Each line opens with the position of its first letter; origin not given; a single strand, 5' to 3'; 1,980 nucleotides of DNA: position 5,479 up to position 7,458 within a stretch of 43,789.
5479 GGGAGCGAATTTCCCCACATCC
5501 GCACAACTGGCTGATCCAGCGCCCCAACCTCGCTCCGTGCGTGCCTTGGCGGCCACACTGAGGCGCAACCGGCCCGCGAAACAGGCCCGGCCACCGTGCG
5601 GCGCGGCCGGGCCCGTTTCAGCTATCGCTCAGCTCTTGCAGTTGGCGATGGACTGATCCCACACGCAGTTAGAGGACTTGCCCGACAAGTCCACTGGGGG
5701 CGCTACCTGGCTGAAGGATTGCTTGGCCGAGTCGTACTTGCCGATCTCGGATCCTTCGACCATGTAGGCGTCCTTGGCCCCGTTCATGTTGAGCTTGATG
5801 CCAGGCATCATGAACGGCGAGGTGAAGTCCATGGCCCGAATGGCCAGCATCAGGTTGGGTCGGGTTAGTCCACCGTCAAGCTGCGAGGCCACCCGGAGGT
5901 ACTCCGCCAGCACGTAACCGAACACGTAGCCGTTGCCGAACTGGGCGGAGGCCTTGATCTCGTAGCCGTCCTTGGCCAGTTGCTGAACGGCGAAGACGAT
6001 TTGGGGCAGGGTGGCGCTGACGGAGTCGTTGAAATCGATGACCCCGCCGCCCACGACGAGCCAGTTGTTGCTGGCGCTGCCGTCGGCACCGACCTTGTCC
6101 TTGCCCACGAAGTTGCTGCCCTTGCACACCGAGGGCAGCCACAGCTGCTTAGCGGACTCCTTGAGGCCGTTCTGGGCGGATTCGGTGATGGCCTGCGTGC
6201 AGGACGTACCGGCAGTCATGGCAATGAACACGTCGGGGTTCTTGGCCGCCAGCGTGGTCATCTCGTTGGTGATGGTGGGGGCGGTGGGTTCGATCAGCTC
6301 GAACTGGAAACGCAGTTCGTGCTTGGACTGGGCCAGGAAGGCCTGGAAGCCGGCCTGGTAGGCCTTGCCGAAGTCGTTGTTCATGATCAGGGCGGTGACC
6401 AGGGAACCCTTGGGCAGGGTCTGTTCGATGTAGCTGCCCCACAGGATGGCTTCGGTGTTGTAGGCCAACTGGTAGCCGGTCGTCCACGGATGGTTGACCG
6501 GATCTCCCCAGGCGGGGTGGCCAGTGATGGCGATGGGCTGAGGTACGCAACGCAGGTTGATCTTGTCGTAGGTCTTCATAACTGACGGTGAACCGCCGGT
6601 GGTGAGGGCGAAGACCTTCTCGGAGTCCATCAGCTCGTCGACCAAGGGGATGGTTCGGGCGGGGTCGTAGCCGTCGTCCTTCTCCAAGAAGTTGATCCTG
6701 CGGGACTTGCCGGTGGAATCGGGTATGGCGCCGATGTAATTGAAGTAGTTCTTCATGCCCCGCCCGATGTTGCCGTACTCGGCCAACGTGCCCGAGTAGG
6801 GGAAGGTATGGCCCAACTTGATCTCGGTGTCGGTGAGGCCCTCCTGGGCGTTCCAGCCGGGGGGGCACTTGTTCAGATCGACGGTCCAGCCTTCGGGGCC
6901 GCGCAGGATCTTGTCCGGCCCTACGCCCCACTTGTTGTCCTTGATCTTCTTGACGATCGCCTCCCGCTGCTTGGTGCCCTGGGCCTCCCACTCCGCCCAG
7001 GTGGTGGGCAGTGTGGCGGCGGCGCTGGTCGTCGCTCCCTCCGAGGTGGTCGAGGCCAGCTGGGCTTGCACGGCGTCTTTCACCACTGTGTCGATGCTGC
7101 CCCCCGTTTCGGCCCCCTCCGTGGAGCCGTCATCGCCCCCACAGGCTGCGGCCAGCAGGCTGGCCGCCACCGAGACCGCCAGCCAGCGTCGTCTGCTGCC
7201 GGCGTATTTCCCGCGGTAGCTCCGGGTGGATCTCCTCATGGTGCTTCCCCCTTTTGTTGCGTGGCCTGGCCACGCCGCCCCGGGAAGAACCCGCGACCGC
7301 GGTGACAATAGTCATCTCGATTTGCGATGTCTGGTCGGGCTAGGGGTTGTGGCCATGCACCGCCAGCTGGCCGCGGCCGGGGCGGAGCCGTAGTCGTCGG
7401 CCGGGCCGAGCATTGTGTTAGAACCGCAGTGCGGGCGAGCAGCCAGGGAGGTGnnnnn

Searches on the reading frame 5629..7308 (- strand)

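Call 26: search_protein_families(library=pfam, proteins=[window:5629-7308:-], max_evalue=0.001)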
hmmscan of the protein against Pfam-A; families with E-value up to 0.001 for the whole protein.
window:5629-7308:- (559 aa): 1 family
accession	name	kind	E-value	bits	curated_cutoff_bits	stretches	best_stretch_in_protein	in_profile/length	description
PF13458.12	Peripla_BP_6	-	6.9e-18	65.8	31.7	1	162-505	1-323/343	Periplasmic binding protein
